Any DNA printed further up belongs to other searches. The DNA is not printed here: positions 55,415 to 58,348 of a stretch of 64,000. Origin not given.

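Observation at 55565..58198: Upf1-like SF1B helicase with a ~290-aa coiled-coil insertion splitting the RecA1 domain, appended to the defence operon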

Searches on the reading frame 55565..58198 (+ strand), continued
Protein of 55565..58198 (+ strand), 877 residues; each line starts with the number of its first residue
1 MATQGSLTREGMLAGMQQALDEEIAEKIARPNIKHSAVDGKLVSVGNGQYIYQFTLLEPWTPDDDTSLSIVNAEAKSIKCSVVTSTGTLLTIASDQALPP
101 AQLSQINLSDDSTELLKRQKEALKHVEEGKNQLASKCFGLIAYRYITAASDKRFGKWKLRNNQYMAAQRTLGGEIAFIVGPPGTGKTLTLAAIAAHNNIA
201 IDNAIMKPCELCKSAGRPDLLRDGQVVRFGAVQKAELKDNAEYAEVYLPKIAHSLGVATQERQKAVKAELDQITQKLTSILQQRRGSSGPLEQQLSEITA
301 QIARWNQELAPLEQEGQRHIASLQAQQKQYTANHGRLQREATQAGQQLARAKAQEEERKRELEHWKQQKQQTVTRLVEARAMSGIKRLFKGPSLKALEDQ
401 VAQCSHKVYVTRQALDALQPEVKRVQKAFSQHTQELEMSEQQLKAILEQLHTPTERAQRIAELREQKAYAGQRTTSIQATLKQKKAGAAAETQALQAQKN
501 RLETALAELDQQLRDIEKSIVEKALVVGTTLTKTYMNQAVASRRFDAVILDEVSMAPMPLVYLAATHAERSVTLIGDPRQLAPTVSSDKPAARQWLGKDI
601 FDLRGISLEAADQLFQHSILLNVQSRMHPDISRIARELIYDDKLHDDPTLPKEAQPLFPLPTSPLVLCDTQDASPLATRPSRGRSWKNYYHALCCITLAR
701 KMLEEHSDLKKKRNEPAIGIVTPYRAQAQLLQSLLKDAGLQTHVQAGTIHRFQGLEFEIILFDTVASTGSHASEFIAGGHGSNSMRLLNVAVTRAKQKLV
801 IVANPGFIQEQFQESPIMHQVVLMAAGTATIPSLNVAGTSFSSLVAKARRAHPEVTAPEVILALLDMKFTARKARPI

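Call 37: find_related_loci(query=A3, collection=genome_contigs, flank=10000)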
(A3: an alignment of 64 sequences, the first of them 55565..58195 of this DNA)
Query A3 (877 aa) in genome_contigs; peptide patterns used: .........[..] (x = any residue, [..] = any of these).
600 stretches matched a pattern (row limit reached: there are more); 228 encode a relative of the query (tblastn E <= 1e-3); the best 80 are kept; 80 distinct loci.
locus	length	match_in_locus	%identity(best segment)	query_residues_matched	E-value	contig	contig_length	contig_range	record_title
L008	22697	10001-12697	36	12-872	2e-136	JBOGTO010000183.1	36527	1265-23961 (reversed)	MAG: Ktedonobacteraceae bacterium isolate TC-B4_metabat2.bin.17 k127_105500, whole genome shotgun sequence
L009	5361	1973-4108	27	159-810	6e-64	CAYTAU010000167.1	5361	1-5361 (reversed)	MAG TPA_asm: uncultured Bacteroidales bacterium isolate SRP191223_co1_49 genome assembly, contig: NODE_21755_length_5361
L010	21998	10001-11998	29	80-812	2e-63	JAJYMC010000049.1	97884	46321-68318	MAG: Bacillota bacterium isolate DBS2-4.bin104 NODE_288_length_97884_cov_2.21121, whole genome shotgun sequence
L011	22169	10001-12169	28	13-809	3e-60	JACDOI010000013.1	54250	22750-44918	MAG: Bacillota bacterium isolate GB_MAG17_124 c_000000000466, whole genome shotgun sequence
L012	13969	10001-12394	27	23-822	2e-58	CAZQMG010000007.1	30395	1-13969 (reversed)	MAG TPA_asm: uncultured Clostridia bacterium isolate binchicken_co262_90 genome assembly, contig: NODE_1352_length_30395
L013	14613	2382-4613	27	1-804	2e-56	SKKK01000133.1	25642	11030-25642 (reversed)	MAG: Planctomycetaceae bacterium isolate CSSed162cmA_153 CSSed16-2cmA-3156, whole genome shotgun sequence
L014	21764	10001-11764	26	158-822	2e-46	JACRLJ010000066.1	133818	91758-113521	MAG: Candidatus Hydrogenedentota bacterium isolate NC_groundwater_1878_Pr3_B-0.1um_59_9 SR2-18-B1_coassembly_3495, whole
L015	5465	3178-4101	33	485-807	3e-44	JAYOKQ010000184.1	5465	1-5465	MAG: Gemmatimonadota bacterium isolate 139572_S173_metabat_bins_2.tsv.085 NODE_11684_length_5465_cov_4.158410, whole gen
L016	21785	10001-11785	35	13-822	3e-43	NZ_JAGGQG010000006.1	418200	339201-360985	Bacillus sp. ISL-18 ISL18_7, whole genome shotgun sequence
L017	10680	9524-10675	36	176-763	1e-38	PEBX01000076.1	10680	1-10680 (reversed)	MAG: Candidatus Carbobacillus altaicus isolate AL32 NODE_374_length_10680_cov_327.529_ID_980011, whole genome shotgun se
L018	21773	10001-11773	32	17-822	3e-38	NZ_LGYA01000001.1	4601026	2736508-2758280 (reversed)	Peribacillus butanolivorans strain DSM 18926 super1, whole genome shotgun sequence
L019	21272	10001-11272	31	175-807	4e-37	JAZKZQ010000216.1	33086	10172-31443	MAG: Cellulosilyticum sp. isolate T1900045086_TC20190080.MAGScoT_cleanbin_000033 SGB_4686_k141_1641198, whole genome sho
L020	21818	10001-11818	25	143-826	7e-36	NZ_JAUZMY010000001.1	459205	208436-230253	Nocardiopsis codii strain CT-R113 NODE_1_length_459205_cov_25.896026, whole genome shotgun sequence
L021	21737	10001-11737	31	16-808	9e-35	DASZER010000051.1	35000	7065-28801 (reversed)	MAG TPA_asm: Frankiaceae bacterium isolate SMAG_U6499 k141_431792, whole genome shotgun sequence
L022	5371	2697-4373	28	34-811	6e-35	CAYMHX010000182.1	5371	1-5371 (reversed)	MAG TPA_asm: uncultured Roseburia sp. isolate SRP315200_co1_289 genome assembly, contig: NODE_38333_length_5371_cov_8.34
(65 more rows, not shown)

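Call 47: predict_structure(alignment_id=A3)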
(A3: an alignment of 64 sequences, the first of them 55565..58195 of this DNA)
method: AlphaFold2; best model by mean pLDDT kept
length: 877 residues; sequences in the alignment: 64
mean_pLDDT: 89.4   pTM: 0.77
mean pLDDT of the five models: 89.4, 88.5, 88.2, 87.3, 86.6
residues with pLDDT >= 90: 576; 70-90: 260; 50-70: 29; < 50: 12
segments of 3 or more residues with pLDDT < 50: 1-3, 870-877
pLDDT, mean of each block of 10 residues (from residue 1): 70 98 97 94 87 95 93 84 93 93 94 94 96 97 91 84 93 95 88 72 91 91 93 90 94 92 94 93 85 91 91 88 88 85 83 80 79 74 58 68 79 81 85 87 86 86 91 91 89 94 93 92 94 93 95 96 97 96 95 97 96 96 96 97 95 90 97 92 88 97 94 88 96 92 95 94 96 91 95 96 97 93 98 93 84 79 61 36
secondary structure, 60 per line:
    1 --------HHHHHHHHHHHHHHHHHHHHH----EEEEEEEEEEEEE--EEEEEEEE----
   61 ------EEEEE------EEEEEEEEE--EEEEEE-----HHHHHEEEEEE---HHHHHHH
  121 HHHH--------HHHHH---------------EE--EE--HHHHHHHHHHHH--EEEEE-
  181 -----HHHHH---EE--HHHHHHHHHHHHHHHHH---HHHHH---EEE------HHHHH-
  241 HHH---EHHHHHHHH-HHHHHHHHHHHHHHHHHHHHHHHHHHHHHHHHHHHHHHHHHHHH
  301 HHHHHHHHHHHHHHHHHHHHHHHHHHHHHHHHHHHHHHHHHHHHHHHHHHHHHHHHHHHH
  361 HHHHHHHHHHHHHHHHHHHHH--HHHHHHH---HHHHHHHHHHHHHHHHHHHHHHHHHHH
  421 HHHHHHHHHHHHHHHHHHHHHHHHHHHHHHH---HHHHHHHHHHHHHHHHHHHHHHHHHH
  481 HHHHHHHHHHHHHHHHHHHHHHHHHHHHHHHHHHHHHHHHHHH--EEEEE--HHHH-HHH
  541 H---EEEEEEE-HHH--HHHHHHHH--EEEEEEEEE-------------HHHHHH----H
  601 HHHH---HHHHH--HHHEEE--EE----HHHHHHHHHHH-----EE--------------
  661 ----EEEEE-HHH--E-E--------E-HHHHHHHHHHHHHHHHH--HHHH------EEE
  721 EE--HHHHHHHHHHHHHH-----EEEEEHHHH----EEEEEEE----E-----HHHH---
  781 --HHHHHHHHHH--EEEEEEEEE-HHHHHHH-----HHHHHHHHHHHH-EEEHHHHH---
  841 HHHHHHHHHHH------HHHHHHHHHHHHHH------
elements in order (helices of 4 or more, strands of 3 or more residues): H9-29 E34-46 E49-56 E67-71 E78-86 E89-94 H100-104 E105-110 H114-124 H133-137 H161-172 E175-179 H186-190 H198-214 H218-222 E226-228 H235-239 H248-255 H257-381 H384-390 H394-451 H455-523 E526-530 H533-536 H538-541 E545-551 H558-565 E568-576 H590-595 H600-604 H608-612 E618-620 H629-639 E665-669 H689-705 H708-711 E718-722 H725-738 E744-748 H749-752 E757-763 H774-777 H783-792 E795-803 H805-811 H817-828 E830-832 H833-837 H841-851 H858-871

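Call 53: fold_search(model_id=the predicted structure, library=pdb)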
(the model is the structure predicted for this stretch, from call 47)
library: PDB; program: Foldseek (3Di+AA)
matches with E <= 10: 1188; with E <= 0.001: 87
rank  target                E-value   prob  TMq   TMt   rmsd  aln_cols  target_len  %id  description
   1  8ftm_B                1.4e-25  1.00  0.45  0.53  19.1       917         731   16  Setx-ssRNA-ADP-SO4 complex (released 2023-10-25)
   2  8ftm_A                1.4e-25  1.00  0.43  0.51  24.6       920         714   16  Setx-ssRNA-ADP-SO4 complex (released 2023-10-25)
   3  2xzo_A                4.0e-23  1.00  0.44  0.60  28.8       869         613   16  Upf1 helicase - RNA complex (released 2011-03-30)
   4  2xzp                  4.7e-23  1.00  0.51  0.69  24.6       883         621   16  Upf1 helicase (released 2011-03-30)
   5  2wjv_A                7.6e-23  1.00  0.46  0.52  22.0       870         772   17  Crystal structure of the complex between human nonsense mediated decay factors UPF1 and UPF2 (released 2009-07-07)
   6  8rd3_A                1.1e-22  1.00  0.48  0.64  25.5       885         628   15  Crystal structure of Saccharomyces cerevisiae Nmd4 protein bound to Upf1 helicase domain (released 2024-08-14)
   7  2wjy                  1.2e-22  1.00  0.47  0.52  24.0       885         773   16  Crystal structure of the complex between human nonsense mediated decay factors UPF1 and UPF2 Orthorhombic form (released 2009-07-07)
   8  4b3g_B                1.3e-22  1.00  0.50  0.71  26.8       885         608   15  crystal structure of Ighmbp2 helicase in complex with RNA (released 2012-09-26)
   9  2xzl_A                2.7e-22  1.00  0.44  0.50  30.3       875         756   16  Upf1-RNA complex (released 2011-03-30)
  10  2gk6_A                2.8e-22  1.00  0.49  0.69  18.8       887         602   16  Structural and Functional insights into the human Upf1 helicase core (released 2007-01-09)
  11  2gjk                  3.4e-22  1.00  0.49  0.67  26.0       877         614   16  Structural and functional insights into the human Upf1 helicase core (released 2007-01-09)
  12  4b3f                  4.6e-22  1.00  0.50  0.68  27.7       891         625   16  crystal structure of Ighmbp2 helicase (released 2012-09-26)
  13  2gk7                  1.7e-21  1.00  0.48  0.68  26.5       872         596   16  Structural and Functional insights into the human Upf1 helicase core (released 2007-01-09)
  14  2wjv_B                2.5e-21  1.00  0.46  0.52  24.3       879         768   16  Crystal structure of the complex between human nonsense mediated decay factors UPF1 and UPF2 (released 2009-07-07)
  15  4b3g_A                4.8e-21  1.00  0.50  0.69  14.9       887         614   15  crystal structure of Ighmbp2 helicase in complex with RNA (released 2012-09-26)
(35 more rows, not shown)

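Call 74: predict_structure(alignment_id=A4)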
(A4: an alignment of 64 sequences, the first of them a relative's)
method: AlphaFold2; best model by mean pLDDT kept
length: 1146 residues; sequences in the alignment: 64
mean_pLDDT: 89.1   pTM: 0.74
mean pLDDT of the five models: 89.1, 88.8, 88.3, 87.4, 86.9
residues with pLDDT >= 90: 649; 70-90: 444; 50-70: 37; < 50: 16
segments of 3 or more residues with pLDDT < 50: 1-3, 878-885, 1028-1031
pLDDT, mean of each block of 10 residues (from residue 1): 66 97 95 94 84 92 91 91 91 92 96 94 94 96 90 79 95 97 96 96 95 96 94 95 90 94 88 89 89 82 86 86 85 86 86 84 83 84 79 70 79 85 86 86 87 87 83 88 88 86 89 88 89 96 93 96 96 98 97 94 95 95 95 96 97 96 89 96 86 85 93 91 93 94 91 94 93 93 90 94 96 96 96 97 77 70 79 60 55 85 95 95 92 97 93 90 96 88 95 86 85 88 60 70 93 90 89 86 86 90 93 94 88 89 93
secondary structure, 60 per line:
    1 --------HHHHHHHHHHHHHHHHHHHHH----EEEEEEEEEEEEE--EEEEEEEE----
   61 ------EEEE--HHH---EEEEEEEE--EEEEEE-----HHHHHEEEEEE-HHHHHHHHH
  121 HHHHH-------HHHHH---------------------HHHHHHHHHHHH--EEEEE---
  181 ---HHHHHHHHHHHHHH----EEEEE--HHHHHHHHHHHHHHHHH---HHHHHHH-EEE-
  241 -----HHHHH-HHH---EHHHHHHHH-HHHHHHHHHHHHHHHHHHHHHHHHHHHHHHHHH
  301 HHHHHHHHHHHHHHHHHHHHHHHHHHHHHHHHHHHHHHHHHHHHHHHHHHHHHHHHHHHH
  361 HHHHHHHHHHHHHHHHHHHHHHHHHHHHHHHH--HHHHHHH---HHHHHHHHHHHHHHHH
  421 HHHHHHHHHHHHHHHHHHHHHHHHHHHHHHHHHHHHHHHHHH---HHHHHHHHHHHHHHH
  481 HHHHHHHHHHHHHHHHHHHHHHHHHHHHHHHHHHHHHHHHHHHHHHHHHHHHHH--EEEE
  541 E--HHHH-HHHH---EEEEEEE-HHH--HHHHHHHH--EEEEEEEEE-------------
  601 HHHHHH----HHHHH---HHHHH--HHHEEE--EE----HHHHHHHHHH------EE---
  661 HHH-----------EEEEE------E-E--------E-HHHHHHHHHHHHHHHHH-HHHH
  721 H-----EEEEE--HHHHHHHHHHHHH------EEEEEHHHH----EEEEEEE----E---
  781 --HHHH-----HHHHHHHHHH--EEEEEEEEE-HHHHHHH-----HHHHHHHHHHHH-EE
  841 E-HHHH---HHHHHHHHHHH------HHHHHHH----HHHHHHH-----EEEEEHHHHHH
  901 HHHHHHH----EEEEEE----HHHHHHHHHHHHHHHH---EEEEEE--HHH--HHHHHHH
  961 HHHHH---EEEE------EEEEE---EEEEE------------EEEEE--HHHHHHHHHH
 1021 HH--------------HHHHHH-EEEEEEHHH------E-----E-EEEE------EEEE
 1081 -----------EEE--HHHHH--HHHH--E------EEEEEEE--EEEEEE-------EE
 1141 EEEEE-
elements in order (helices of 4 or more, strands of 3 or more residues): H9-29 E34-46 E49-56 E67-70 E79-86 E89-94 H100-104 E105-110 H112-125 H133-137 H159-170 E173-177 H184-197 E202-206 H209-225 H229-235 E237-239 H246-250 H259-266 H268-392 H395-401 H405-462 H466-534 E537-541 H544-547 H549-552 E556-562 H569-576 E579-587 H601-606 H611-615 H619-623 E629-631 H640-649 E675-679 H699-715 H717-721 E727-731 H734-746 E753-757 H758-761 E766-772 H783-786 H792-801 E804-812 H814-820 H826-837 E839-841 H843-846 H850-860 H867-873 H878-884 E890-894 H895-907 E912-917 H922-937 E941-946 H954-965 E969-972 E979-983 E987-991 E1004-1008 H1011-1022 H1037-1042 E1044-1049 E1067-1070 E1077-1080 E1092-1094 H1097-1101 H1104-1107 E1117-1123 E1126-1131 E1139-1145

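Call 77: find_encoding_contigs(protein=P0014, flank=10000, max_places=2)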
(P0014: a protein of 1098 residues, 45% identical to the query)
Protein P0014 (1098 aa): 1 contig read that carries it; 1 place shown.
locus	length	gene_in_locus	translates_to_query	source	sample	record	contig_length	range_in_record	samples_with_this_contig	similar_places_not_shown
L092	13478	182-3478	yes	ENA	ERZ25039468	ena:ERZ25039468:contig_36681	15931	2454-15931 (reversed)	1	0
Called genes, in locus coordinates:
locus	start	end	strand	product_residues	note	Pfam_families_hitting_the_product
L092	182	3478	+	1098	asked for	PF00069:Pkinase, PF07714:PK_Tyr_Ser-Thr, PF01443:Viral_helicase1 (faint), PF13086:AAA_11, PF13245:AAA_19 (faint), PF13604:AAA_30 (faint), PF13086:AAA_11, PF13087:AAA_12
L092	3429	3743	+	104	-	-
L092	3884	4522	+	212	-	PF13091:PLDc_2 (weak)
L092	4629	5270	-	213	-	-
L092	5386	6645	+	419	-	PF01351:RNase_HII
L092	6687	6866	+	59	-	-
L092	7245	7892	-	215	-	-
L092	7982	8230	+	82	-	-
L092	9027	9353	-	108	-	-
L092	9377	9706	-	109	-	-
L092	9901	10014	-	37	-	-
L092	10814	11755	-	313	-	PF18915:DUF5667 (weak)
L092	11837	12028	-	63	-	-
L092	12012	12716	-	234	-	PF04542:Sigma70_r2, PF04545:Sigma70_r4 (weak), PF08281:Sigma70_r4_2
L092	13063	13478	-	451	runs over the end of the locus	PF01609:DDE_Tnp_1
